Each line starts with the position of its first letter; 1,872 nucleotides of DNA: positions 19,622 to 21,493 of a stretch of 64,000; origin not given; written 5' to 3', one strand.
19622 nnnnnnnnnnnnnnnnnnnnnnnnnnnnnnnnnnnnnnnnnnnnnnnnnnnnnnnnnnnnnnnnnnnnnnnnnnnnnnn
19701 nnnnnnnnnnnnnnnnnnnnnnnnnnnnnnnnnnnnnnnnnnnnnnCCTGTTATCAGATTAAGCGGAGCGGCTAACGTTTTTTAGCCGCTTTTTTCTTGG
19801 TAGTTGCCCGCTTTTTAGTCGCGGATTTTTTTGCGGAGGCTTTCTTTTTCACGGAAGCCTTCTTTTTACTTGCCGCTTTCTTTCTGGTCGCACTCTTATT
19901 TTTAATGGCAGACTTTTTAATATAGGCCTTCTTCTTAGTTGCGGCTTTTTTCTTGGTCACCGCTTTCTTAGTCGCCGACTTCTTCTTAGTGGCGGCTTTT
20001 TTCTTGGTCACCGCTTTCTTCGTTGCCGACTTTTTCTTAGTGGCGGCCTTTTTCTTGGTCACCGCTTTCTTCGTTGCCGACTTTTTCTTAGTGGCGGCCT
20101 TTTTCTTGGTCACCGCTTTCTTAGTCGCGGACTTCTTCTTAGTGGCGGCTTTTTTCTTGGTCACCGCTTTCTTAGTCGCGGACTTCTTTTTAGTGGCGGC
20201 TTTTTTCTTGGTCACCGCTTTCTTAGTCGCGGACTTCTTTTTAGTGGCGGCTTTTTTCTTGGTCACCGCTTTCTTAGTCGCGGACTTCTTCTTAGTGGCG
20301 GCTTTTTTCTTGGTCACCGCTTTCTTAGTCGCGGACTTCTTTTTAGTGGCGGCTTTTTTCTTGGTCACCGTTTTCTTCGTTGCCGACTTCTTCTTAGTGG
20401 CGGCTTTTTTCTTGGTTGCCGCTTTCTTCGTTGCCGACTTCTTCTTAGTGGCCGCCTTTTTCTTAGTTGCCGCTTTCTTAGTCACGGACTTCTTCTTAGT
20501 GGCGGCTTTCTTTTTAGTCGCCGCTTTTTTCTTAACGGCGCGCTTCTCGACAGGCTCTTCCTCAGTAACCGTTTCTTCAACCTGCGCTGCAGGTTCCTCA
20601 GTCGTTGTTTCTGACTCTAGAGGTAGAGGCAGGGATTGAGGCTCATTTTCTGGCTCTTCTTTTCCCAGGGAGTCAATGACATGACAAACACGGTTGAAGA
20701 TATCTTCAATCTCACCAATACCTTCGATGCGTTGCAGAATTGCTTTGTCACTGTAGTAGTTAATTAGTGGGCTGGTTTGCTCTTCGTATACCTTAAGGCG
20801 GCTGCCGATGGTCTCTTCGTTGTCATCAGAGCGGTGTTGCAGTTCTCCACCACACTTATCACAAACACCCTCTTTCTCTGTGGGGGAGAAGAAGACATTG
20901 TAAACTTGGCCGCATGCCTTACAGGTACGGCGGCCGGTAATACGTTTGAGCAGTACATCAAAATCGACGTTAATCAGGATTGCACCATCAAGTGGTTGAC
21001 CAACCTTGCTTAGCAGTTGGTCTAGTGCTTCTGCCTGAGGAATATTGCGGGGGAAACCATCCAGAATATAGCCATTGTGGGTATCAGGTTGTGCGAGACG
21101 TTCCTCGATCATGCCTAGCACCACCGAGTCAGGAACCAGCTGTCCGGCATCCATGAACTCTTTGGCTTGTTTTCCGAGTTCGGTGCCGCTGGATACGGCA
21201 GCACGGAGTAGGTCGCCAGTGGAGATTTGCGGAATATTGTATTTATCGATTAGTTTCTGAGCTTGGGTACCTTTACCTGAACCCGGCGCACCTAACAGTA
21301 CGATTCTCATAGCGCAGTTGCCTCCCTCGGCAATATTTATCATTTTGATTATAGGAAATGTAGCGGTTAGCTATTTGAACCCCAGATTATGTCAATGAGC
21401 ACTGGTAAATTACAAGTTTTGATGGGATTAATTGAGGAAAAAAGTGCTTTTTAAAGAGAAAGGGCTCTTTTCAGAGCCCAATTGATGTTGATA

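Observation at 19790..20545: Near-identical 51-bp tandem repeats (a variable-number-repeat-like array) inside an essential gene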

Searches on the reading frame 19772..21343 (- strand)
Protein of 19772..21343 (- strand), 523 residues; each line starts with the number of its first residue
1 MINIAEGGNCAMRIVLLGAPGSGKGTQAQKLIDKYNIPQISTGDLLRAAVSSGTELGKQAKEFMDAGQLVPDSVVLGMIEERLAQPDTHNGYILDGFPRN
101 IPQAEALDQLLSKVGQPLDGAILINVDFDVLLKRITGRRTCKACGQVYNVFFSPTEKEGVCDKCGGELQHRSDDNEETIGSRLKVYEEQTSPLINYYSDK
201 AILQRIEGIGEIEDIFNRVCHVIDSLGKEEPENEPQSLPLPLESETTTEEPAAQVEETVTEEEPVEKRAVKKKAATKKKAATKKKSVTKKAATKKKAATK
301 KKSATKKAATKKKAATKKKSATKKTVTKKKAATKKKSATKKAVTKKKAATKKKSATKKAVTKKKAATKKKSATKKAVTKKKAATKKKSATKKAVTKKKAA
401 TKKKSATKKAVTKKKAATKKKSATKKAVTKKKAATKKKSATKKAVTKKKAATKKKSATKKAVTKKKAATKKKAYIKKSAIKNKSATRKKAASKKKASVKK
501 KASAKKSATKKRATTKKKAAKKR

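Call 5: search_protein_families(library=pfam, proteins=[window:19772-21343:-], max_evalue=0.01)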
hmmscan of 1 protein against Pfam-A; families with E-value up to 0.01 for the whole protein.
window:19772-21343:- (523 aa): 4 families
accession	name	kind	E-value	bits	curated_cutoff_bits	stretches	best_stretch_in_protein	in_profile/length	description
PF00406.28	ADK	-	2.8e-58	196.8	26.8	1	16-201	1-150/151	Adenylate kinase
PF13207.12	AAA_17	-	1.6e-28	100.1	27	1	17-140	1-124/136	AAA domain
PF05191.20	ADK_lid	-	4.9e-16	58.8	26.6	1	138-173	1-36/36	Adenylate kinase, active site lid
PF13238.12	AAA_18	-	0.0013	19.6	29.4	1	14-141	1-114/128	AAA domain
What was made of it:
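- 19772..21310 (-): adk gene with C-terminal tail. It encodes 512 aa from the probable start M12; the longest ORF starts at 21343 and gives 523 aa. Pfam ADK, ADK_lid and AAA_17 (call 5).
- On Adenylate kinase (Pfam PF00406, long type with lid): ADK_lid 58.8 bits against a cut-off of 26.6 (call 5).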

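Call 10: find_homologous_proteins(query=window:19772-21343:-, max_evalue=1e-10)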
Query window:19772-21343:- (523 aa): 2909 proteins with E <= 1e-10 among 8000 candidates; the best 120 are listed.
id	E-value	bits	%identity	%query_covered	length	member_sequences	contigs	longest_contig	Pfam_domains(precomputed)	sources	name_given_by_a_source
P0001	3.7e-140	486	-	-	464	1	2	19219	PF00406.30,PF05191.21,PF13207.13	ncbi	-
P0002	2.0e-138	480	-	-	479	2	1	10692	PF00406.30,PF05191.21,PF07382.17,PF13207.13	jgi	jgi:adenylate kinase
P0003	2.4e-132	460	65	42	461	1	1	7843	PF00406.30,PF05191.21,PF13207.13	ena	-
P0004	6.8e-132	459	52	69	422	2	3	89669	PF00406.30,PF05191.21,PF07382.17,PF13207.13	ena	-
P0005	9.2e-132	458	64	42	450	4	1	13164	PF00406.30,PF05191.21,PF13207.13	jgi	-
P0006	9.1e-131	455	57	54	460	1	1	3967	PF00406.30,PF05191.21,PF13671.13,PF13207.13,PF13238.13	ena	-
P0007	7.4e-130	452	64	42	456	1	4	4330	PF00406.30,PF05191.21,PF13671.13,PF13207.13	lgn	-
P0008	3.0e-129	450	63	41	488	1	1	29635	PF00406.30,PF05191.21,PF13207.13,PF13238.13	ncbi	-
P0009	5.0e-128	446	-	-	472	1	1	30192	PF00406.30,PF05191.21,PF07382.17,PF13207.13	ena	-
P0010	5.4e-128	446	64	42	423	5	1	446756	PF00406.30,PF05191.21,PF13207.13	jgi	jgi:adenylate kinase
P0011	2.5e-127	444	56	54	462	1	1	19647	PF00406.30,PF05191.21,PF13207.13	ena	-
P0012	6.0e-127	443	-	-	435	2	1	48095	PF00406.30,PF05191.21,PF13671.13,PF13207.13,PF13238.13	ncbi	-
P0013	7.5e-126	439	54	61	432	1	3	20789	PF00406.30,PF05191.21,PF13207.13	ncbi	-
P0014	4.9e-125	436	60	42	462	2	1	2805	PF00406.30,PF05191.21,PF13671.13,PF13207.13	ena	-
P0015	7.5e-124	432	53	76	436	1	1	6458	PF00406.30,PF05191.21,PF13207.13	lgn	-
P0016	9.1e-124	432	65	41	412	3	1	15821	PF00406.30,PF05191.21,PF13207.13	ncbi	-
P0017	1.3e-122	428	64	41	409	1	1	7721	PF00406.30,PF05191.21,PF13207.13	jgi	jgi:adenylate kinase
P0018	3.6e-122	427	50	63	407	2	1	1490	PF00406.30,PF05191.21,PF13671.13,PF13207.13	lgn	-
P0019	3.9e-122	427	63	43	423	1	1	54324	PF00406.30,PF05191.21,PF07382.17,PF13207.13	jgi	-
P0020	3.8e-121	423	59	44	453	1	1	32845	PF00406.30,PF05191.21,PF13207.13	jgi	-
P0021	1.2e-120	422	51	62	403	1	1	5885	PF00406.30,PF05191.21,PF13207.13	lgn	-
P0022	1.4e-120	422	68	42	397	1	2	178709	PF00406.30,PF05191.21,PF13207.13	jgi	jgi:adenylate kinase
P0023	5.4e-120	420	-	-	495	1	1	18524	PF00406.30,PF05191.21,PF07382.17,PF13207.13,PF13238.13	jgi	jgi:adenylate kinase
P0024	6.1e-120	419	-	-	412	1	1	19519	PF00406.30,PF05191.21,PF13207.13,PF13238.13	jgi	-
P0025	8.4e-120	419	47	58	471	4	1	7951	PF00406.30,PF05191.21,PF13207.13,PF13238.13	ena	-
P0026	8.6e-120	419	65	42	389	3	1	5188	PF00406.30,PF05191.21,PF13207.13,PF13238.13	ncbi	-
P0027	9.1e-120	419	49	79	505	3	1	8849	PF00406.30,PF05191.21,PF07382.17,PF13207.13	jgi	jgi:adenylate kinase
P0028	1.5e-119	418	-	-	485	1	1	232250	PF00406.30,PF05191.21,PF13207.13,PF13238.13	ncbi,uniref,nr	ncbi:MAG: adenylate kinase [endosymbiont of Escarpia spicata]|uniref:Adenylate kinase n=1 Tax=endosy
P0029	1.9e-119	418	-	-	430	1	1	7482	PF00406.30,PF05191.21,PF13671.13,PF13207.13,PF13238.13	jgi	-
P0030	2.7e-119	417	67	42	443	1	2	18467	PF00406.30,PF05191.21,PF07382.17,PF13207.13,PF13238.13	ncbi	-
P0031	2.7e-119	417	-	-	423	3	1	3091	PF00406.30,PF05191.21,PF13207.13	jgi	jgi:adenylate kinase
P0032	2.8e-119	417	58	52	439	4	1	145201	PF00406.30,PF05191.21,PF13207.13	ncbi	-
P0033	6.6e-119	416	46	51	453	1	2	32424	PF00406.30,PF05191.21,PF13207.13,PF13238.13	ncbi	-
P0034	1.6e-118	415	68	40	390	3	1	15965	PF00406.30,PF05191.21,PF13207.13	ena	-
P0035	1.6e-118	415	62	42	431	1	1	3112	PF00406.30,PF05191.21,PF13207.13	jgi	jgi:adenylate kinase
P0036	1.7e-118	415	49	76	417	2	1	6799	PF00406.30,PF05191.21,PF13207.13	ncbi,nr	ncbi:MAG TPA: adenylate kinase [Gammaproteobacteria bacterium]|nr:adenylate kinase [Gammaproteobacte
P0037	3.2e-118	414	-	-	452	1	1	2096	PF00406.30,PF05191.21,PF13671.13,PF13207.13,PF13238.13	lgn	-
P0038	4.9e-118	413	59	45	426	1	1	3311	PF00406.30,PF05191.21,PF13671.13,PF13207.13,PF13238.13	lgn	-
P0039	9.1e-118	412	59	47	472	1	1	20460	PF00406.30,PF05191.21,PF07382.17,PF13207.13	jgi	-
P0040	1.3e-117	412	-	-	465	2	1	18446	PF00406.30,PF05191.21,PF07382.17,PF13207.13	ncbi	-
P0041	1.5e-117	412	-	-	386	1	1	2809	PF00406.30,PF05191.21,PF13207.13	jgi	jgi:adenylate kinase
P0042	1.6e-117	411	52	68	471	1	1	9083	PF00406.30,PF05191.21,PF07382.17,PF13207.13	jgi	-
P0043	1.9e-117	411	-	-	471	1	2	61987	PF00406.30,PF05191.21,PF13207.13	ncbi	-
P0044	2.3e-117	411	65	41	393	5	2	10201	PF00406.30,PF05191.21,PF13207.13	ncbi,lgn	-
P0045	4.5e-117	410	-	-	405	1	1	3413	PF00406.30,PF05191.21,PF13207.13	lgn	-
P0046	6.5e-117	409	62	46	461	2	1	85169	PF00406.30,PF05191.21,PF13207.13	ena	-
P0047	8.7e-117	409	-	-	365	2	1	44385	PF00406.30,PF05191.21,PF13671.13,PF13207.13,PF13238.13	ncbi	-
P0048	1.9e-116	408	54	57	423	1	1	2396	PF00406.30,PF05191.21,PF13207.13,PF13238.13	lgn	-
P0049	2.5e-116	408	67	41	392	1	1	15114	PF00406.30,PF05191.21,PF13671.13,PF13207.13,PF13238.13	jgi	jgi:adenylate kinase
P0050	2.7e-116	407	55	52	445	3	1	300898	PF00406.30,PF05191.21,PF07382.17,PF13207.13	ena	-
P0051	3.1e-116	407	67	41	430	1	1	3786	PF00406.30,PF05191.21,PF07382.17,PF13207.13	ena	-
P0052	4.0e-116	407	65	41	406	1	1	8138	PF00406.30,PF05191.21,PF13207.13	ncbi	-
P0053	1.0e-115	406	67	41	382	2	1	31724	PF00406.30,PF05191.21,PF13671.13,PF13207.13,PF13238.13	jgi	jgi:adenylate kinase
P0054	1.1e-115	405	62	41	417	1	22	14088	PF00406.30,PF05191.21,PF07382.17,PF13671.13,PF13207.13,PF13238.13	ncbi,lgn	-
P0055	1.7e-115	405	62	42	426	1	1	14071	PF00406.30,PF05191.21,PF13207.13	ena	-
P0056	1.9e-115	405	48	66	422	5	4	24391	PF00406.30,PF05191.21,PF07382.17,PF13671.13,PF13207.13,PF13238.13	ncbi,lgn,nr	ncbi:MAG TPA: adenylate kinase [Gammaproteobacteria bacterium]|nr:adenylate kinase [Gammaproteobacte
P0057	3.4e-115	404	-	-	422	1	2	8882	PF00406.30,PF05191.21,PF13671.13,PF13207.13,PF13238.13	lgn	-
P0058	3.4e-115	404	44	88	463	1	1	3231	PF00406.30,PF05191.21,PF07382.17,PF13671.13,PF13207.13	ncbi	-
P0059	3.5e-115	404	62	42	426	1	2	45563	PF00406.30,PF05191.21,PF13207.13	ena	-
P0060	4.5e-115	403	64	42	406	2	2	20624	PF00406.30,PF05191.21,PF07382.17,PF13207.13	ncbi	-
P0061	6.3e-115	403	53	64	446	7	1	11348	PF00406.30,PF05191.21,PF07382.17,PF13207.13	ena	-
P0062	8.3e-115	403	51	65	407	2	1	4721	PF00406.30,PF05191.21,PF13671.13,PF13207.13,PF13238.13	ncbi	-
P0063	9.2e-115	402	64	43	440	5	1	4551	PF00406.30,PF05191.21,PF07382.17,PF13207.13,PF02095.22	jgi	-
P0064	1.0e-114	402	57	52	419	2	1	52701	PF00406.30,PF05191.21,PF07382.17,PF13207.13,PF13238.13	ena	-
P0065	1.3e-114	402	52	68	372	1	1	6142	PF00406.30,PF05191.21,PF13671.13,PF13207.13,PF13238.13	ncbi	-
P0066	1.3e-114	402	52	63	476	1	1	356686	PF00406.30,PF05191.21,PF07382.17,PF13207.13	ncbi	-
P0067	1.9e-114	401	62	42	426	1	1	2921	PF00406.30,PF05191.21,PF13207.13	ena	-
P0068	2.1e-114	401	55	55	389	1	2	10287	PF00406.30,PF05191.21,PF13207.13,PF13238.13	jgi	jgi:adenylate kinase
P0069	2.1e-114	401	64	43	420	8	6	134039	PF00406.30,PF05191.21,PF07382.17,PF13207.13,PF02095.22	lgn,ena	-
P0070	3.6e-114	400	51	62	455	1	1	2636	PF00406.30,PF05191.21,PF13207.13,PF13238.13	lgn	-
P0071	3.9e-114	400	-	-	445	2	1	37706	PF00406.30,PF05191.21,PF07382.17,PF13207.13,PF13238.13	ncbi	-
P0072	5.3e-114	400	-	-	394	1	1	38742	PF00406.30,PF05191.21,PF13671.13,PF13207.13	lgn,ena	-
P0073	6.2e-114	400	67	41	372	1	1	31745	PF00406.30,PF05191.21,PF13671.13,PF13207.13,PF13238.13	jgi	jgi:adenylate kinase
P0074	9.2e-114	399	50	65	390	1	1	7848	PF00406.30,PF05191.21,PF07382.17,PF13671.13,PF13207.13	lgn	-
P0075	1.3e-113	399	48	68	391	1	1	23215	PF00406.30,PF05191.21,PF13671.13,PF13207.13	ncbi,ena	-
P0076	1.3e-113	399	64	43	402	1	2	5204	PF00406.30,PF05191.21,PF07382.17,PF13207.13,PF02095.22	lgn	-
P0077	2.2e-113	398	50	59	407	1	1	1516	PF00406.30,PF05191.21,PF07382.17,PF13671.13,PF13207.13,PF13238.13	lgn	-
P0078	2.7e-113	398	49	75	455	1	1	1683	PF00406.30,PF05191.21,PF07382.17,PF13207.13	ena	-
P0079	4.3e-113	397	51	60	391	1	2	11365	PF00406.30,PF05191.21,PF13207.13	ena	-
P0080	4.8e-113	397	49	71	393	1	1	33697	PF00406.30,PF05191.21,PF13671.13,PF13207.13,PF13238.13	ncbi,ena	-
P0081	5.5e-113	397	63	41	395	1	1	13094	PF00406.30,PF05191.21,PF13207.13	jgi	jgi:adenylate kinase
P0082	5.7e-113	396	65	41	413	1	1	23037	PF00406.30,PF05191.21,PF07382.17,PF13207.13,PF02095.22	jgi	-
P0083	5.8e-113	396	64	43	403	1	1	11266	PF00406.30,PF05191.21,PF07382.17,PF13207.13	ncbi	-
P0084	5.9e-113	396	-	-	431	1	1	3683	PF00406.30,PF05191.21,PF13207.13,PF13238.13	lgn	-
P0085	6.2e-113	396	50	59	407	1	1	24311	PF00406.30,PF05191.21,PF07382.17,PF13671.13,PF13207.13,PF13238.13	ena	-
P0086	6.8e-113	396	57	55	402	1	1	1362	PF00406.30,PF05191.21,PF13671.13,PF13207.13,PF13238.13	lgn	-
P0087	8.4e-113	396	64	43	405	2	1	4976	PF00406.30,PF05191.21,PF07382.17,PF13207.13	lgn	-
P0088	1.2e-112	395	-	-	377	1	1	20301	PF00406.30,PF05191.21,PF13671.13,PF13207.13,PF13238.13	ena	-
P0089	1.3e-112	395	61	41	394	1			PF00406.30,PF05191.21,PF07382.17,PF13671.13,PF13207.13,PF13238.13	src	-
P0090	1.3e-112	395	64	43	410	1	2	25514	PF00406.30,PF05191.21,PF07382.17,PF13207.13,PF02095.22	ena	-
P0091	1.5e-112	395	51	68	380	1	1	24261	PF00406.30,PF05191.21,PF07382.17,PF13671.13,PF13207.13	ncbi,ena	-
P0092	1.7e-112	395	63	42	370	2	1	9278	PF00406.30,PF05191.21,PF13207.13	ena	-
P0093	2.4e-112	394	-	-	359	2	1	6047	PF00406.30,PF05191.21,PF13671.13,PF13207.13,PF13238.13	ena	-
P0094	2.5e-112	394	64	43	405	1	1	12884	PF00406.30,PF05191.21,PF07382.17,PF13207.13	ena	-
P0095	3.9e-112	394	46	82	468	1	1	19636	PF00406.30,PF05191.21,PF13207.13,PF13238.13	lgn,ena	-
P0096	4.3e-112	394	48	74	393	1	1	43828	PF00406.30,PF05191.21,PF13671.13,PF13207.13,PF13238.13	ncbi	-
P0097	4.6e-112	394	59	44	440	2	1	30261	PF00406.30,PF05191.21,PF13207.13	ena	-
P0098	5.4e-112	393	51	68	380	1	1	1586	PF00406.30,PF05191.21,PF07382.17,PF13671.13,PF13207.13,PF13238.13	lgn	-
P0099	7.5e-112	393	53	68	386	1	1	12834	PF00406.30,PF05191.21,PF13207.13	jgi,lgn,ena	-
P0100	7.7e-112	393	55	58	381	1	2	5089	PF00406.30,PF05191.21,PF13671.13,PF13207.13,PF13238.13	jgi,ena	-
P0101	7.8e-112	393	51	68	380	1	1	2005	PF00406.30,PF05191.21,PF07382.17,PF13671.13,PF13207.13,PF13238.13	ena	-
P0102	9.1e-112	393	55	53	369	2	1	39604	PF00406.30,PF05191.21,PF13207.13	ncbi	-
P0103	1.3e-111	392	-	-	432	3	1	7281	PF00406.30,PF05191.21,PF07382.17,PF13207.13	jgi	jgi:adenylate kinase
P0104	1.7e-111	392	63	41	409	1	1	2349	PF00406.30,PF05191.21,PF13207.13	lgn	-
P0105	1.7e-111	392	67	41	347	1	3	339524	PF00406.30,PF05191.21,PF13671.13,PF13207.13,PF13238.13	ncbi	ncbi:MAG: adenylate kinase [Acidiferrobacter sp.]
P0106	2.3e-111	391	48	51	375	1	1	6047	PF00406.30,PF05191.21,PF13207.13,PF13238.13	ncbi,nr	ncbi:MAG TPA: adenylate kinase, partial [Candidatus Tenderia sp.]|nr:adenylate kinase [Candidatus Te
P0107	2.9e-111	391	57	48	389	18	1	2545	PF00406.30,PF05191.21,PF13207.13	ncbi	-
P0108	3.6e-111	391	-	-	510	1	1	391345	PF00406.30,PF05191.21,PF07382.17,PF13207.13,PF13238.13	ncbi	-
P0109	4.2e-111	390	63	42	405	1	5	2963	PF00406.30,PF05191.21,PF13207.13,PF13238.13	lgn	-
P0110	4.3e-111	390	53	58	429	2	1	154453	PF00406.30,PF05191.21,PF13207.13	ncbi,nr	ncbi:MAG: adenylate kinase, partial [gamma proteobacterium endosymbiont of Lamellibrachia anaximandr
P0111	5.5e-111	390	59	45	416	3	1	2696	PF00406.30,PF05191.21,PF13207.13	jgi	-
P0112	7.3e-111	390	-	-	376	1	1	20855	PF00406.30,PF05191.21,PF13207.13,PF13238.13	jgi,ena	-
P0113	7.5e-111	390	50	66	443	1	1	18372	PF00406.30,PF05191.21,PF07382.17,PF13207.13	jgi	jgi:adenylate kinase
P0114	8.3e-111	389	63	42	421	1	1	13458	PF00406.30,PF05191.21,PF07382.17,PF13207.13,PF13238.13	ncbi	-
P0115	8.6e-111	389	-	-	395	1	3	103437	PF00406.30,PF05191.21,PF13207.13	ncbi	-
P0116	1.2e-110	389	64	40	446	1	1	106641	PF00406.30,PF05191.21,PF13207.13,PF13238.13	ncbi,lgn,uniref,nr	ncbi:adenylate kinase [Thioalkalivibrio denitrificans]|uniref:Adenylate kinase n=1 Tax=Thioalkalivib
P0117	1.5e-110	389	-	-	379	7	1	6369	PF00406.30,PF05191.21,PF13671.13,PF13207.13,PF13238.13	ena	-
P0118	1.6e-110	388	57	47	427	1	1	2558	PF00406.30,PF05191.21,PF13207.13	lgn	-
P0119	1.7e-110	388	48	75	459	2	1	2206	PF00406.30,PF05191.21,PF13207.13,PF13238.13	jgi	-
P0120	2.0e-110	388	62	41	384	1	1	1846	PF00406.30,PF05191.21,PF13207.13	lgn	-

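Call 14: find_encoding_contigs(protein=window:19772-21343:-, flank=3000, max_places=10)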
Protein window:19772-21343:- (523 aa): no gene with exactly this product is on record in the collection.
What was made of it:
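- Tried and rejected: An exact-protein look-up found nothing (call 14).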

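Call 44: predict_structure(protein=window:19772-21310:-)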
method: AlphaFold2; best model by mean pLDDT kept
length: 512 residues; sequences in the alignment: 1
mean_pLDDT: 56.5   pTM: 0.25
mean pLDDT of the five models: 56.5, 44.5, 44.0, 41.7, 41.7
residues with pLDDT >= 90: 0; 70-90: 153; 50-70: 152; < 50: 207
segments of 3 or more residues with pLDDT < 50: 1-21, 23-27, 75-126, 137-147, 159-272
pLDDT, mean of each block of 10 residues (from residue 1): 38 45 49 63 78 71 61 49 45 46 35 36 46 55 40 59 36 32 26 26 39 34 34 35 32 34 40 53 65 70 61 53 58 70 76 74 71 67 58 51 59 72 77 80 80 84 87 84 82 83 79 65
secondary structure, 60 per line:
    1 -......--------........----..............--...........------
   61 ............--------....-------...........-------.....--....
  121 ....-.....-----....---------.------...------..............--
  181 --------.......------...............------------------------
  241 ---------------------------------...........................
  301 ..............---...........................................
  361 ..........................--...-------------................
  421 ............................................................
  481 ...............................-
elements in order: E2-7 H16-23 E28-30 H31-41 H44-54 H61-72 E81-84 H92-102 E110-114 H117-124 E126-130 E136-139 E156-158 H165-178 H189-195 H202-216 H274-314 H318-386 H405-511
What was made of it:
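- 20540..20659 (-): Acidic Glu/Pro/Thr linker, 40 aa, net charge -12 (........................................). AlphaFold2 predicts no secondary structure here, pLDDT 26-40 (call 44).
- AlphaFold2 was run on a single sequence and is uninformative: it gives long helices for the tail and a poor model of the core (call 44).
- Tried and rejected: AlphaFold2 on the single sequence: low confidence, mean pLDDT 56.5, long helices for the tail and a poor core (call 44).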
